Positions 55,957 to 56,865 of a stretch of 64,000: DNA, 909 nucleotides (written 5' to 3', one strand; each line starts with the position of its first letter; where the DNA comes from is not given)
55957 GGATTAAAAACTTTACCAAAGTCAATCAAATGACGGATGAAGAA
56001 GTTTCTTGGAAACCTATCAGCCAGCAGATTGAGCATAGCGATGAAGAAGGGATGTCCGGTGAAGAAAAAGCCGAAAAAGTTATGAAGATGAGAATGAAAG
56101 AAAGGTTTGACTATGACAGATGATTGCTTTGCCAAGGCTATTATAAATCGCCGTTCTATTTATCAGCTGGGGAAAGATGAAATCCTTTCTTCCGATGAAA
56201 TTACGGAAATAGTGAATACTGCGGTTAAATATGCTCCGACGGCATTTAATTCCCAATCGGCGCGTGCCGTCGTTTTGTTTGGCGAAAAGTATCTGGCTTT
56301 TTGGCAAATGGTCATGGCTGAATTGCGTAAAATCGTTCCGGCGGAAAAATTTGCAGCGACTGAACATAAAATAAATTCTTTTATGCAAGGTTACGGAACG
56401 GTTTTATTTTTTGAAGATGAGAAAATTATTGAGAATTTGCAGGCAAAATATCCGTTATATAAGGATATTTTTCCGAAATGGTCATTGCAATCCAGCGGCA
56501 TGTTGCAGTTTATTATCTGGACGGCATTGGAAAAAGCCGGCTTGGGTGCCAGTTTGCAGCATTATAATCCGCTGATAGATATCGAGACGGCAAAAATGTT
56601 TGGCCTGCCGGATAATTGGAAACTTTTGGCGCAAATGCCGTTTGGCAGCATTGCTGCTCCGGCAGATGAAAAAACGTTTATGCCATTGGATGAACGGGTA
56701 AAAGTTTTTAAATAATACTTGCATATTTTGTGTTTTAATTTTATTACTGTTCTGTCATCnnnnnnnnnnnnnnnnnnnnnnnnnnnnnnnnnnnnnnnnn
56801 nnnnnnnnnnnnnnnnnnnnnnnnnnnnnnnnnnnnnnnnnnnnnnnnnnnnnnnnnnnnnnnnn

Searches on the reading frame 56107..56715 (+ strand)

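Call 3: search_protein_families(library=pfam, proteins=[window:56107-56715:+], max_evalue=0.01)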
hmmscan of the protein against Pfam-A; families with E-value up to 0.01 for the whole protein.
window:56107-56715:+ (202 aa): 1 family
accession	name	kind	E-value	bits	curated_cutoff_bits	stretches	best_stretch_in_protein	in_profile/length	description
PF00881.29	Nitroreductase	-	2.2e-21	77.2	23.5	1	13-180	2-166/167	Nitroreductase family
